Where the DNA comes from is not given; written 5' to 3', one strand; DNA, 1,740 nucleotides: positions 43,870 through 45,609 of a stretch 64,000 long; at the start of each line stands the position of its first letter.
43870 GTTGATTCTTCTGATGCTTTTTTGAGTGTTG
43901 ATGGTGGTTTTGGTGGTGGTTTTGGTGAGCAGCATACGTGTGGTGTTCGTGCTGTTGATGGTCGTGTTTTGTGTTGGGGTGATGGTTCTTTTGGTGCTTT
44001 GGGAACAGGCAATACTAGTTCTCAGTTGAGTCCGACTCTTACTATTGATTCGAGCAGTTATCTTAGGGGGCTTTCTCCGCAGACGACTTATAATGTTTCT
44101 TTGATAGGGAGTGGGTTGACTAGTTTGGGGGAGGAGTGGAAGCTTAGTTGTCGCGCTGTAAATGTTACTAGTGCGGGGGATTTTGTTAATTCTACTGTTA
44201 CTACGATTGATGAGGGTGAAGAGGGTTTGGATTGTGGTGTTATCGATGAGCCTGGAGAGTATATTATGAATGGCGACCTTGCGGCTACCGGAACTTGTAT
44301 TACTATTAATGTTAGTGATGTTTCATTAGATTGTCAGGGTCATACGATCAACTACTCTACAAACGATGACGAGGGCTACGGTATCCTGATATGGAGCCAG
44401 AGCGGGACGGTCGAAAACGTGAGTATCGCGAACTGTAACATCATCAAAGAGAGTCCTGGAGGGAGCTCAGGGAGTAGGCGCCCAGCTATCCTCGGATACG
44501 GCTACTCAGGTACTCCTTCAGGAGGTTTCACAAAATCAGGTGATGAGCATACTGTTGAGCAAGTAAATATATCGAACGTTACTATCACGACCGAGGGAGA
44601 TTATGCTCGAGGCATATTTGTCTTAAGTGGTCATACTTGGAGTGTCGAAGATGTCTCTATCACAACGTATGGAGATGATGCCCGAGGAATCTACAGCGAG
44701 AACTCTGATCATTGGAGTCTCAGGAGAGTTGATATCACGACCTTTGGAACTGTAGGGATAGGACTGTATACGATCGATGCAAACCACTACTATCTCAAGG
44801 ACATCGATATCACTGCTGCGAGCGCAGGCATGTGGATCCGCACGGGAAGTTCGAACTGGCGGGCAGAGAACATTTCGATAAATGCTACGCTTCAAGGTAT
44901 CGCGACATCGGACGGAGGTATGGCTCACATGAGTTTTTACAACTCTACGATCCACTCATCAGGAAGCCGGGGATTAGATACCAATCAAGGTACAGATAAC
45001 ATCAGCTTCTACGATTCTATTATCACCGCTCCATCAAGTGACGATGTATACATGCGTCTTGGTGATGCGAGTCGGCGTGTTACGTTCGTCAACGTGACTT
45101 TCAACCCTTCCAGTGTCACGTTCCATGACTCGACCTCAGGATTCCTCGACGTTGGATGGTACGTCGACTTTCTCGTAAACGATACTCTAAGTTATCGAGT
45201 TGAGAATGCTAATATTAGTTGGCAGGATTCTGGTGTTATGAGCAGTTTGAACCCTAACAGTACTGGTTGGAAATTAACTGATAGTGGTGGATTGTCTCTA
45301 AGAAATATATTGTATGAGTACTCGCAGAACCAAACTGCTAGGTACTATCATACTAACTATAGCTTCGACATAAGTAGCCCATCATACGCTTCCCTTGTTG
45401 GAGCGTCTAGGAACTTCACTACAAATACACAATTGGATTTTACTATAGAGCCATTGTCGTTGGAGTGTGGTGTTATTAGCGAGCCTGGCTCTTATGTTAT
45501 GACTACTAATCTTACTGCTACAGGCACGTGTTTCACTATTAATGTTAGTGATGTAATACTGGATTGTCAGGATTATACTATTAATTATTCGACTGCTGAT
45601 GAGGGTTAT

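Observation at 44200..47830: Homologous beta-helix modules (and RCC1+linker modules) exist in different codon regimes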

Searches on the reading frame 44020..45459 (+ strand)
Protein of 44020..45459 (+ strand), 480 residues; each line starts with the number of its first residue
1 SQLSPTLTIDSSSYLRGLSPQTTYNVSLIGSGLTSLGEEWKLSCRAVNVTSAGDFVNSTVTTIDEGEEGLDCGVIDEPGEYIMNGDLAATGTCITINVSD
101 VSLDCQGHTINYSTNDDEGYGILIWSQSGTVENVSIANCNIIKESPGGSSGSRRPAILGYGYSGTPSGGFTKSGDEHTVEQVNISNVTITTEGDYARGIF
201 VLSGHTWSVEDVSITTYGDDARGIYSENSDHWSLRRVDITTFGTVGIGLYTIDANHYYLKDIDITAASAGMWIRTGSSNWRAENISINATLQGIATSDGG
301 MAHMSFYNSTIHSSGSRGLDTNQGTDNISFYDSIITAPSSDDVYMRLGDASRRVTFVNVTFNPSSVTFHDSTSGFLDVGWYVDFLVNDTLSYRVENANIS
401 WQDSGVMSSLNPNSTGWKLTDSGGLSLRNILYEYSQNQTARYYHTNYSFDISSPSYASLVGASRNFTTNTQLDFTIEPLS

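Call 17: find_related_loci(query=A1, collection=genome_contigs, flank=10000)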
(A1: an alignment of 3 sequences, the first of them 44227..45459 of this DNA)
Query A1 (411 aa) in genome_contigs; peptide patterns used: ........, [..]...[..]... (x = any residue, [..] = any of these).
26 stretches matched a pattern, but none encodes a relative of the query by tblastn (E <= 1e-3).
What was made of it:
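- Tried and rejected: Species-genome scan with the module alignment: no relative (call 17).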

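Call 21: find_related_loci(query=A1, collection=metagenome_contigs, flank=10000)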
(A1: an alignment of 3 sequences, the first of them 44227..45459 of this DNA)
Query A1 (411 aa) in metagenome_contigs; peptide patterns used: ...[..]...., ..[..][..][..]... (x = any residue, [..] = any of these).
112 stretches matched a pattern; 38 encode a relative of the query (tblastn E <= 1e-3); 38 distinct loci.
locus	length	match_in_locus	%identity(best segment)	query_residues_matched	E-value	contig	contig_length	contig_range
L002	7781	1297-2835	36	2-403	2e-15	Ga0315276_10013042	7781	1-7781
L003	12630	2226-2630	34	2-155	2e-14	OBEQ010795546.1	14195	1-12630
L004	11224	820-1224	34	2-155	2e-14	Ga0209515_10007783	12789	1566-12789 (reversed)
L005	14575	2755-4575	28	3-181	3e-14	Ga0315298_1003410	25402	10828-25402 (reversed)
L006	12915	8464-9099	30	2-209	8e-14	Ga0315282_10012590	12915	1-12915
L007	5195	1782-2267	32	3-187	4e-13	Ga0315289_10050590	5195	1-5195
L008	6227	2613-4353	43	3-406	6e-13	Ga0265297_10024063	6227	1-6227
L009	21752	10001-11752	33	12-408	2e-12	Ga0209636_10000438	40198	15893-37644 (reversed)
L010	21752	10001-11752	33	12-408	3e-12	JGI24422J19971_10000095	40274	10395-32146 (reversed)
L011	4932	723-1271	31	1-210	2e-11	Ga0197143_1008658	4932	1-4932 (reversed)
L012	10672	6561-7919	41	3-78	3e-11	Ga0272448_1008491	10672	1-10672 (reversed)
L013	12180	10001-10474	32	3-180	3e-11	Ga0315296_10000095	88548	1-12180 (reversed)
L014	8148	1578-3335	28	12-407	5e-11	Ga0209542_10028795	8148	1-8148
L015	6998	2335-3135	27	10-289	2e-10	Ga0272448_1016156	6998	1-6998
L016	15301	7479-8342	25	3-279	3e-10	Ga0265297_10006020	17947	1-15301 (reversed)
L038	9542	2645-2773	35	3-45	1e-4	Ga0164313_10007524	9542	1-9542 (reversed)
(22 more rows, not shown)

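Call 29: find_related_loci(query=A1, collection=viral_contigs, flank=10000)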
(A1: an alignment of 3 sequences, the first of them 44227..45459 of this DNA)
Query A1 (411 aa) in viral_contigs; peptide patterns used: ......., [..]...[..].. (x = any residue, [..] = any of these).
39 stretches matched a pattern, but none encodes a relative of the query by tblastn (E <= 1e-3).

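Call 36: search_protein_families(library=pfam, proteins=[window:44020-45459:+], max_evalue=0.01)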
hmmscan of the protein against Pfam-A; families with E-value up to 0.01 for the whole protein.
window:44020-45459:+ (480 aa): 0 families

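Call 40: predict_structure(alignment_id=A1)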
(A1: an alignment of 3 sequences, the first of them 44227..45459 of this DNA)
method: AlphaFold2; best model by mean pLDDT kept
length: 411 residues; sequences in the alignment: 3
mean_pLDDT: 71.1   pTM: 0.73
mean pLDDT of the five models: 71.1, 70.9, 70.6, 70.1, 67.4
residues with pLDDT >= 90: 147; 70-90: 101; 50-70: 51; < 50: 112
segments of 3 or more residues with pLDDT < 50: 303-411
pLDDT, mean of each block of 10 residues (from residue 1): 94 95 93 98 78 91 97 72 78 82 83 97 89 91 94 91 95 92 88 96 86 94 81 77 86 71 80 63 60 61 41 35 34 36 32 35 28 30 38 32 26 26
secondary structure, 60 per line:
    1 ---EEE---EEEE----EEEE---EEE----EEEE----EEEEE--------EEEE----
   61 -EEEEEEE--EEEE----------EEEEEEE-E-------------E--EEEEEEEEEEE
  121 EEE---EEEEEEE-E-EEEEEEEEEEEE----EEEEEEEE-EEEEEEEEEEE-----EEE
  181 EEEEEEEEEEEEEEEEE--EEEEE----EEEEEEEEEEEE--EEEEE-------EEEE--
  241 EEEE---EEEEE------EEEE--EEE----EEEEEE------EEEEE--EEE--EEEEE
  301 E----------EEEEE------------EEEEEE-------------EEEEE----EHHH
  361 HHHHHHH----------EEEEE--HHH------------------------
elements in order: E4-6 E10-13 E18-21 E25-27 E32-35 E40-44 E53-56 E62-68 E71-74 E85-91 E110-123 E127-133 E137-148 E153-160 E162-172 E178-197 E200-204 E209-220 E223-227 E235-238 E241-244 E248-252 E259-262 E265-267 E272-277 E284-288 E291-293 E296-301 E312-316 E329-334 E348-352 H358-367 E378-382
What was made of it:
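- On Right-handed parallel beta-helix (pectate-lyase-like / NosD / tailspike fold): The AlphaFold2 model of module A has pLDDT above 70 for residues 1-270 and is nearly all beta (call 40).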

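Call 44: search_protein_families(library=pfam, proteins=[L038:2564-4609:+, L038:5402-7765:+, L038:7781-8086:+, L038:8095-9495:+, L038:59-352:-, L038:849-1106:-, L038:1118-1423:-, L038:1865-2155:-, L038:4939-5199:+], max_evalue=0.01)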
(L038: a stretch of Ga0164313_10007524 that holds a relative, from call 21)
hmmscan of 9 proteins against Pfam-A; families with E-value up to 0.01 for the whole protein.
L038:2564-4609:+ (682 aa): 3 families
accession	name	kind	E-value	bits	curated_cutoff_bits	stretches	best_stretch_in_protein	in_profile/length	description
PF05048.19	NosD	-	1.3e-24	87.3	23.6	2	285-484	36-212/212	Periplasmic copper-binding protein (NosD)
PF13229.12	Beta_helix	-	1e-13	51.7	25.9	2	279-408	38-157/158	Right handed beta helix region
PF25305.1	Ig_PDGFR_d4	-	0.0039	17.6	27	0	596-651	84-139/140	Platelet-derived growth factor receptor Ig-like domain 4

L038:5402-7765:+ (788 aa): 0 families

L038:7781-8086:+ (102 aa): 0 families

L038:8095-9495:+ (467 aa): 0 families

L038:59-352:- (97 aa): 0 families

L038:849-1106:- (85 aa): 0 families

L038:1118-1423:- (101 aa): 2 families
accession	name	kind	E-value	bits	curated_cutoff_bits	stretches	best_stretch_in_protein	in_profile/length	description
PF06024.17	Orf78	-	0.0019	18.9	29.4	1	36-94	25-84/101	Orf78 (ac78)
PF07898.18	DUF1676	-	0.0021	18.6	24.3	1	13-94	69-145/170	Protein of unknown function (DUF1676)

L038:1865-2155:- (96 aa): 1 family
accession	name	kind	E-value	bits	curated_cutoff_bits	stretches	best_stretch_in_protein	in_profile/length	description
PF04397.21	LytTR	-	0.0032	18.1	22.6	1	10-55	50-96/98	LytTr DNA-binding domain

L038:4939-5199:+ (87 aa): 0 families
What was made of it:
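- On Right-handed parallel beta-helix (pectate-lyase-like / NosD / tailspike fold): The distant homologue in L038 does hit NosD and Beta_helix (call 44).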

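Call 45: search_protein_families(library=phrogs, proteins=[L038:2564-4609:+, L038:5402-7765:+, L038:7781-8086:+, L038:8095-9495:+, L038:59-352:-, L038:849-1106:-, L038:1118-1423:-, L038:1865-2155:-, L038:4939-5199:+], max_evalue=0.01)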
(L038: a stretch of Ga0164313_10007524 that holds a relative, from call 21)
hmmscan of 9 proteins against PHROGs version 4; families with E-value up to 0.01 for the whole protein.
L038:2564-4609:+ (682 aa): 0 families

L038:5402-7765:+ (788 aa): 0 families

L038:7781-8086:+ (102 aa): 0 families

L038:8095-9495:+ (467 aa): 0 families

L038:59-352:- (97 aa): 0 families

L038:849-1106:- (85 aa): 0 families

L038:1118-1423:- (101 aa): 0 families

L038:1865-2155:- (96 aa): 0 families

L038:4939-5199:+ (87 aa): 0 families
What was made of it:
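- L038 has no recognisable mobile-element or viral gene (calls 44, 45).
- Tried and rejected: Pfam and PHROGs on L038: no mobile-element or viral marker (calls 44, 45).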

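Call 50: fold_search(model_id=the predicted structure, library=pdb)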
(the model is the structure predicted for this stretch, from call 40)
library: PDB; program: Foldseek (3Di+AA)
matches with E <= 10: 519; with E <= 0.001: 11
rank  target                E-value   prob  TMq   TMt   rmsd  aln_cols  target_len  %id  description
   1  5lw3                  5.9e-05  1.00  0.26  0.27  14.6       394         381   13  Azotobacter vinelandii Mannuronan C-5 epimerase AlgE6 A-module (released 2017-10-25)
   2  2pyg_A                1.1e-04  1.00  0.45  0.49   8.1       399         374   11  Azotobacter vinelandii Mannuronan C-5 epimerase AlgE4 A-module (released 2008-05-27)
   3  2pyg_B                1.1e-04  1.00  0.33  0.36  11.3       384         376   11  Azotobacter vinelandii Mannuronan C-5 epimerase AlgE4 A-module (released 2008-05-27)
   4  6f7d                  1.7e-04  1.00  0.44  0.34   8.9       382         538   13  Crystal structure of Dettilon tailspike protein (gp208) (released 2018-12-19)
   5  6f7k_A                2.6e-04  1.00  0.36  0.29  10.8       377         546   13  Crystal structure of Dettilon tailspike protein (gp208) (released 2018-12-19)
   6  6nw9_B                4.4e-04  0.77  0.19  0.14  15.8       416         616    9  CRYSTAL STRUCTURE OF A TAILSPIKE PROTEIN 3 (TSP3, ORF212) FROM ESCHERICHIA COLI O157:H7 BACTERIOPHAGE CBA120 (released 2019-06-05)
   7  6f7k_B                5.4e-04  1.00  0.38  0.30  10.1       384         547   10  Crystal structure of Dettilon tailspike protein (gp208) (released 2018-12-19)
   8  7osf_A                6.2e-04  1.00  0.29  0.30  13.4       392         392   14  ABC Transporter complex NosDFYL, R-domain 1 (released 2022-06-22)
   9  7xzc_A                7.9e-04  1.00  0.32  0.30  13.0       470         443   12  Mutant (R240A) of the N-terminal domain of fucoidan lyase FdlA (released 2022-09-28)
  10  2pyh_B                8.3e-04  1.00  0.31  0.34  13.2       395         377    9  Azotobacter vinelandii Mannuronan C-5 epimerase AlgE4 A-module complexed with mannuronan trisaccharide (released 2008-05-27)
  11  8ikw_B                9.6e-04  0.72  0.19  0.21  12.7       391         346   12  A complex structure of PGIP-PG (released 2024-02-07)
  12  7xzb_A                1.0e-03  0.93  0.23  0.22  15.2       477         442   12  Mutant (Y242A) of the N-terminal domain of fucoidan lyase FdlA (released 2022-09-28)
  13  7akv_G                1.1e-03  0.99  0.30  0.30  12.7       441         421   12  The cryo-EM structure of the Vag8-C1 inhibitor complex (released 2021-06-16)
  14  7xz8                  1.2e-03  1.00  0.40  0.38  10.2       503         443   10  Mutant (K141A) of the N-terminal domain of fucoidan lyase FdlA (released 2022-09-28)
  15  7xzd_A                1.2e-03  1.00  0.33  0.31  11.2       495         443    9  Mutant (F179A) of the N-terminal domain of fucoidan lyase FdlA (released 2022-09-28)
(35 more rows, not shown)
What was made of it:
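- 44227..45459 (+): Beta-helix module A (aa 2936-3346). The AlphaFold model (pLDDT 71) matches right-handed beta-helices such as AlgE4, phage tailspikes and NosD (calls 40, 50).
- On Right-handed parallel beta-helix (pectate-lyase-like / NosD / tailspike fold): Best Foldseek matches are AlgE4, phage tailspikes and NosD, with probability 1.0 and TM up to 0.51 (call 50).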

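Call 75: find_related_loci(query=L038:5402-7765:+, collection=viral_contigs, flank=10000)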
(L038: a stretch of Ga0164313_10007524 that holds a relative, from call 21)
Query L038:5402-7765:+ (788 aa) in viral_contigs; peptide patterns used: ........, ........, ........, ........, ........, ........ (x = any residue, [..] = any of these).
4 stretches matched a pattern, but none encodes a relative of the query by tblastn (E <= 1e-3).
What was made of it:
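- No hit was found in the viral or species-genome collections (calls 17, 29, 75).
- Tried and rejected: Viral-contig scans with the modules and with an L038 protein: nothing (calls 29, 75).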

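Call 93: search_protein_representatives(protein=window:44227-45459:+)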
Query: 411 residues. Proteins with E-value up to 0.001 (for the whole library): 399; up to 1e-10: 89; up to 1e-30: 9. The best 150 are listed.
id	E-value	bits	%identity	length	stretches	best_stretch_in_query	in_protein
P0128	0.0e+00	1566.9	43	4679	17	2-405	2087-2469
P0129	0.0e+00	1483.1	43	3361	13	2-405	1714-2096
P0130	0.0e+00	1450.7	64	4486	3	1-411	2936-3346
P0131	4.0e-243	823.2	58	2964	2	2-407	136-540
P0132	3.7e-219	744.3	33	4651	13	10-163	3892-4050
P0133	4.1e-85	302.8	40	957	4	18-195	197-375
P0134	1.7e-50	188.8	33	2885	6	3-403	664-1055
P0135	2.8e-40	155.2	32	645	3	3-179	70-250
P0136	1.2e-35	139.9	33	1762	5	147-403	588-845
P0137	1.9e-29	119.6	34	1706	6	256-401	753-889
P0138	4.2e-28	115.1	31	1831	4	159-408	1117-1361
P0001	1.1e-27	113.7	48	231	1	260-407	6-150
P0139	5.3e-27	111.5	37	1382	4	151-408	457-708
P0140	8.9e-27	110.7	31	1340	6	285-407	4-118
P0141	1.2e-26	110.3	38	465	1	108-407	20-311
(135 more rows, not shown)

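Call 95: find_encoding_contigs(protein=P0131, flank=10000, max_places=5)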
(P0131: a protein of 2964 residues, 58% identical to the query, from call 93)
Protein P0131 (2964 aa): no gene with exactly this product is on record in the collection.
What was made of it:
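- On Recombinational mosaic gene (gene conversion / cassette exchange): The DNA encoding P0131 is not on record in the accessible collections (call 95).
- The DNA of P0131 could not be obtained (call 95).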
